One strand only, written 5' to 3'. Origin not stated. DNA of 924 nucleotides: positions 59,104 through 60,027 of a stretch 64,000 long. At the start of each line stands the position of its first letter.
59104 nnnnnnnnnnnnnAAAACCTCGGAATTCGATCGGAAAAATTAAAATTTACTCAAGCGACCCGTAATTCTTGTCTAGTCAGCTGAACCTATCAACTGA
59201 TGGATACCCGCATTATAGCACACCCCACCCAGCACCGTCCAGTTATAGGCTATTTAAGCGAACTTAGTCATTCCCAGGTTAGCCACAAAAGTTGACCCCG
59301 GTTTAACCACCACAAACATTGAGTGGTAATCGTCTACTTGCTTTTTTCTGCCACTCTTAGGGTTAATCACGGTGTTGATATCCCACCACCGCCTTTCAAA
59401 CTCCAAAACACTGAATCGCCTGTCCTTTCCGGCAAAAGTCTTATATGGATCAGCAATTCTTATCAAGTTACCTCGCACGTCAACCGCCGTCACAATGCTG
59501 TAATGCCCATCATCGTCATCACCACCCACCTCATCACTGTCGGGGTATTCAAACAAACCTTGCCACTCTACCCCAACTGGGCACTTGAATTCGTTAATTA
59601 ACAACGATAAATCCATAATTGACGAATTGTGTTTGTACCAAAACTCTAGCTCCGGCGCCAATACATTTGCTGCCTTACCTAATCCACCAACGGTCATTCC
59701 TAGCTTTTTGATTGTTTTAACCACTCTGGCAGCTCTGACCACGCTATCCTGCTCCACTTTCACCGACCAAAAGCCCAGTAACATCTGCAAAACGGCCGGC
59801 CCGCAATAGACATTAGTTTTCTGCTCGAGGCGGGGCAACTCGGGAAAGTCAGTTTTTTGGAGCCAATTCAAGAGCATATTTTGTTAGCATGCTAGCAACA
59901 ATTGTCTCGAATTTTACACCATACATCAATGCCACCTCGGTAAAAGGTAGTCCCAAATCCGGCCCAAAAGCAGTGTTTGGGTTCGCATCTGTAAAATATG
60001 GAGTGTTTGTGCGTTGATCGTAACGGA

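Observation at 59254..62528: Divergent five-gene locus pairing a Ddl-family ATP-grasp ligase and a C39-like papain-fold peptidase with a Cys-rich mini-protein, a minimal SET methyltransferase and an FkbM methyltransferase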

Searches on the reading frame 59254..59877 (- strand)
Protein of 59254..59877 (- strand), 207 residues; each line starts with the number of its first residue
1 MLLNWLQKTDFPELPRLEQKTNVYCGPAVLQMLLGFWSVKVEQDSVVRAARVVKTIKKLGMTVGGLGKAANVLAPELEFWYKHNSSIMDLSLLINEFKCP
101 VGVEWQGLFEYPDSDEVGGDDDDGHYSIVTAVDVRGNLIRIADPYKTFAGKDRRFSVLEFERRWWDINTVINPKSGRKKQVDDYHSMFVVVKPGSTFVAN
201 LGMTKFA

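Call 3: search_protein_families(library=pfam, proteins=[window:59254-59877:-], max_evalue=0.01)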
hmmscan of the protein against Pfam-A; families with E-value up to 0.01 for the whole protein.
window:59254-59877:- (207 aa): 2 families
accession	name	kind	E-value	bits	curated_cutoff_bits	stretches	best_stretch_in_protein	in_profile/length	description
PF03412.21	Peptidase_C39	-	2.5e-05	24.5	22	0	18-72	6-56/133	Peptidase C39 family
PF13529.12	Peptidase_C39_2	-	9.8e-05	23.4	24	1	14-145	3-143/143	Peptidase_C39 like family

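Call 6: search_protein_families(library=ncbifam, proteins=[window:59254-59877:-], max_evalue=0.01)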
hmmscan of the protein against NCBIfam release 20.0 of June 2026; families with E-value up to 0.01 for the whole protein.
window:59254-59877:- (207 aa): 0 families

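Call 15: find_homologous_proteins(query=window:59254-59877:-, max_evalue=0.001)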
Query window:59254-59877:- (207 aa): 296 proteins with E <= 0.001 among 390 candidates; the best 120 are listed.
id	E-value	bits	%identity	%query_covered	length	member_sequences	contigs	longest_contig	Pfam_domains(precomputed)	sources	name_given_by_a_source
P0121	7.3e-113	393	97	85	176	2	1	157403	-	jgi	-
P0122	3.4e-66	240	55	93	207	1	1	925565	PF13529.14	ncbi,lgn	-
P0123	7.0e-66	239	55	95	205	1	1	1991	PF13529.14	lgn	-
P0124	8.8e-65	236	53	96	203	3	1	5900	PF13529.14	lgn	-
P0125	3.1e-64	234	51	97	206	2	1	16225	PF13529.14,PF03412.22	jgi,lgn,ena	-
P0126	2.5e-63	231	54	96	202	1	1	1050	PF13529.14,PF03412.22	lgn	-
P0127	3.2e-63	231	53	97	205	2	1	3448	PF13529.14,PF03412.22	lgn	-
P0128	1.1e-62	229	53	94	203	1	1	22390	PF13529.14,PF03412.22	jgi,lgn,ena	-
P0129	1.8e-62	228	52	94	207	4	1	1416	PF13529.14,PF03412.22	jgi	-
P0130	1.0e-61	226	50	99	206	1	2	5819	PF13529.14,PF03412.22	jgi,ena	-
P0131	1.1e-61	226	54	94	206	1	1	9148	PF13529.14,PF03412.22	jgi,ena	-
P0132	2.0e-61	225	51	94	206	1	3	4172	PF13529.14,PF03412.22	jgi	jgi:ABC-type bacteriocin/lantibiotic exporter with double-glycine peptidase domain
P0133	3.5e-61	224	50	96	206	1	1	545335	PF13529.14,PF03412.22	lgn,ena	-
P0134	1.7e-60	222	51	94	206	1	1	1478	PF13529.14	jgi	jgi:hypothetical protein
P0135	3.1e-60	221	46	94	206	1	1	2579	PF13529.14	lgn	-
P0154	6.4e-57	210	47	95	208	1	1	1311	PF13529.14,PF05023.21,PF03412.22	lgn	-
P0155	9.8e-57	210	47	100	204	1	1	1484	PF13529.14,PF05023.21,PF03412.22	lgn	-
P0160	8.6e-55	203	48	93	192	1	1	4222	PF13529.14,PF05023.21,PF03412.22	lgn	-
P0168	1.3e-53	199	48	93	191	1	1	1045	PF13529.14,PF05023.21,PF03412.22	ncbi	-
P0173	4.1e-52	194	46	95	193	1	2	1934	PF13529.14,PF05023.21,PF03412.22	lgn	-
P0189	6.1e-49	184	44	93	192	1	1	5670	PF13529.14,PF09778.16,PF05023.21,PF03412.22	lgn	-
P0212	7.1e-47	177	42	94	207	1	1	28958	PF13529.14,PF05023.21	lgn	-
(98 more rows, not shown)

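Call 25: search_solved_structures(query=A3, max_evalue=1, show_alignments=2)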
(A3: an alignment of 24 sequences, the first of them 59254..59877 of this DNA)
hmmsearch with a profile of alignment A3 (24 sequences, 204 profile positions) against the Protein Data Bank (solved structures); distinct sequences matched with E-value up to 1: 15.
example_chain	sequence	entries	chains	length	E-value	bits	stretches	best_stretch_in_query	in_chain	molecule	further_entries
2btw_B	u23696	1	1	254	0.0001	24.8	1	7-96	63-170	ALR0975 PROTEIN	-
6th5_A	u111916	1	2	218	0.00012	24.6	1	7-96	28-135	Alr0975 protein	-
6tho_A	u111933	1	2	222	0.00012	24.5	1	7-96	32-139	Alr0975 protein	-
2btw_A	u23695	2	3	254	0.00019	23.9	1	7-96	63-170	ALR0975 PROTEIN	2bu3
22oc_A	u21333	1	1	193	0.0037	19.7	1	16-138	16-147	P210 WT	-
6tjl_A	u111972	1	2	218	0.007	18.8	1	7-96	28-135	Alr0975 protein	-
3k8u_A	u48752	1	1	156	0.078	15.4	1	14-69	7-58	Putative ABC transporter, ATP-binding protein ComA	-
5xe8_A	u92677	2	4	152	0.098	15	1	16-66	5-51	Putative ABC transporter, ATP-binding protein ComA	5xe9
9l5u_A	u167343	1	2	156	0.11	14.9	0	119-153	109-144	DUF4150 domain-containing protein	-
8efx_A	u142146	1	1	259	0.25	13.7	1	8-38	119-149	OtDUB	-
6c14_A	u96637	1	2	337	0.3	13.4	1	23-54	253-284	Protocadherin-15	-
6ups_A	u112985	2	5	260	0.45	12.9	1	8-38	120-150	ULP_PROTEASE domain-containing protein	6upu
8ssm_B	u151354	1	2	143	0.69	12.3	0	119-154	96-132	Contact-dependent inhibitor A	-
6c13_A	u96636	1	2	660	0.79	12.1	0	23-54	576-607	Protocadherin-15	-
9n2g_U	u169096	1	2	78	0.85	12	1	151-180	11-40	Fis family transcriptional regulator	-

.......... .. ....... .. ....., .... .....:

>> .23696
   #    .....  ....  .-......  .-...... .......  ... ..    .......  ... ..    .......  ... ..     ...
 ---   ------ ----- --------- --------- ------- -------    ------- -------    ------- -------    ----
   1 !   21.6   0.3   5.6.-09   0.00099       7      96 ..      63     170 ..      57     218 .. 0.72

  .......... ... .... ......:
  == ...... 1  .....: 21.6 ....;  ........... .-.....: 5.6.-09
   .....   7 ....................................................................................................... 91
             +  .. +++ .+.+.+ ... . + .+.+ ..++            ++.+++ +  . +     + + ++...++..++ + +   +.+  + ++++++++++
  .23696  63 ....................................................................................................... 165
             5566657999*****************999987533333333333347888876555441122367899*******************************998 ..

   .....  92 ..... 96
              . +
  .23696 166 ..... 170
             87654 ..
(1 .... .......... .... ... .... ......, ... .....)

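Call 32: predict_structure(alignment_id=A3)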
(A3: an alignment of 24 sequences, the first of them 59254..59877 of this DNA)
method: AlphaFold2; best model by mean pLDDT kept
length: 207 residues; sequences in the alignment: 24
mean_pLDDT: 90.1   pTM: 0.87
mean pLDDT of the five models: 90.1, 89.9, 89.7, 89.3, 88.2
residues with pLDDT >= 90: 158; 70-90: 28; 50-70: 10; < 50: 11
segments of 3 or more residues with pLDDT < 50: 1-6, 116-120
pLDDT, mean of each block of 10 residues (from residue 1): 53 96 95 98 98 92 96 98 98 98 87 50 84 97 94 96 89 87 94 97 96
secondary structure, 60 per line:
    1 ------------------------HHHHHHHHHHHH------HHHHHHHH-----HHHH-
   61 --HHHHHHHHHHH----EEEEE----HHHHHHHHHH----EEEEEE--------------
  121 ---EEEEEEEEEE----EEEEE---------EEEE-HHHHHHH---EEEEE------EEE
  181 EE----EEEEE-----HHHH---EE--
elements in order: H25-36 H43-50 H56-59 H63-73 E78-82 H87-96 E101-106 E124-133 E138-142 E152-155 H157-163 E167-171 E178-182 E187-191 H197-200

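Call 34: fold_search(model_id=the predicted structure, library=pdb)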
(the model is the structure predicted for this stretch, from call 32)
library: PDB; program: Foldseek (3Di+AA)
matches with E <= 10: 410; with E <= 0.001: 28
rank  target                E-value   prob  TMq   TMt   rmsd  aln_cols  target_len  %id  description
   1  6tho_A                5.2e-07  1.00  0.59  0.56   5.5       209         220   18  Acylintermediate of glutathione and the mature primitive phytochelatin synthase Alr0975 from Nostoc PCC 7120 at atomic (released 2020-12-02)
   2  7n87_MODEL_1_A        6.2e-07  1.00  0.54  0.73   4.2       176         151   16  Solution NMR structure of peptidase domain from Clostridium thermocellum PCAT1 (released 2021-12-29)
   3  2bu3_B                1.1e-06  1.00  0.60  0.61   5.4       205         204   18  Acyl-enzyme intermediate between Alr0975 and glutathione at pH 3.4 (released 2005-12-14)
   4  6th5_A                1.1e-06  1.00  0.59  0.57   5.5       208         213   18  Crystal structure of mature wildtype primitive Phytochelatin synthase from Nostoc spec. - Alr0975 (released 2020-11-25)
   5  6th5_B                1.1e-06  1.00  0.59  0.58   5.5       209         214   18  Crystal structure of mature wildtype primitive Phytochelatin synthase from Nostoc spec. - Alr0975 (released 2020-11-25)
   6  9l5u_A                1.4e-06  1.00  0.49  0.70   5.5       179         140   21  Papain-like cysteine protease toxin/immunity pair (released 2025-06-04)
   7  9l5u_B                1.5e-06  1.00  0.50  0.72   5.6       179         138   21  Papain-like cysteine protease toxin/immunity pair (released 2025-06-04)
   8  2btw_A                2.5e-06  1.00  0.58  0.57   5.5       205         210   16  Crystal structure of Alr0975 (released 2005-12-14)
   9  6tjl_A                2.8e-06  1.00  0.59  0.57   5.5       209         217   17  Mature primitive pytochelatin synthase Alr0975 from Nostoc species bound to glutathione (released 2020-12-09)
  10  2btw_B                3.2e-06  1.00  0.58  0.57   5.5       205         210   16  Crystal structure of Alr0975 (released 2005-12-14)
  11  2bu3_A                4.1e-06  1.00  0.60  0.62   5.4       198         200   19  Acyl-enzyme intermediate between Alr0975 and glutathione at pH 3.4 (released 2005-12-14)
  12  6tho_B                7.5e-06  1.00  0.60  0.57   5.6       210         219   18  Acylintermediate of glutathione and the mature primitive phytochelatin synthase Alr0975 from Nostoc PCC 7120 at atomic (released 2020-12-02)
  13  3k8u                  1.3e-05  1.00  0.54  0.80   5.1       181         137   18  Crystal Structure of the Peptidase Domain of Streptococcus ComA, a Bi-functional ABC Transporter Involved in Quorum Sens (released 2010-02-23)
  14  22oc                  1.6e-05  1.00  0.60  0.63   5.8       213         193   16  Crystal structure of P210 CD lyase (released 2026-03-18)
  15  8z4n_A                1.9e-05  1.00  0.56  0.52   5.6       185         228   16  Pseudomurein Endoisopeptidase PeiR-C90A (released 2025-04-23)
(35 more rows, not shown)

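Call 79: search_protein_families(library=padloc, proteins=[window:59254-59877:-], max_evalue=0.01)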
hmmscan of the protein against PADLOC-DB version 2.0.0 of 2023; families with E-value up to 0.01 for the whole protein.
window:59254-59877:- (207 aa): 0 families

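Call 85: search_protein_families(library=pfam, alignment_id=A3, max_evalue=0.01)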
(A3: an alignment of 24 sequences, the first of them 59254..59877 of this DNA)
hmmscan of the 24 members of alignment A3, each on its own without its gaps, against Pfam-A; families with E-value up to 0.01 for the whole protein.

A. member 1, window:59254-59877:- (207 aa): 2 families
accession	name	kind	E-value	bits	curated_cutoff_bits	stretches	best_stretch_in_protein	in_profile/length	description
PF03412.21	Peptidase_C39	-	2.5e-05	24.5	22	0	18-72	6-56/133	Peptidase C39 family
PF13529.12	Peptidase_C39_2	-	9.8e-05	23.4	24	1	14-145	3-143/143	Peptidase_C39 like family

B. families by the number of members that match (of 24 scanned): 5 families
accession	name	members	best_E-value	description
PF03412.21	Peptidase_C39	24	8.5e-14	Peptidase C39 family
PF13529.12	Peptidase_C39_2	24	5.8e-11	Peptidase_C39 like family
PF05023.20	Phytochelatin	9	1.8e-06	Phytochelatin synthase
PF12385.14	Peptidase_C70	3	0.00018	Papain-like cysteine protease AvrRpt2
PF09778.15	Guanylate_cyc_2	2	1.6e-05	Guanylylate cyclase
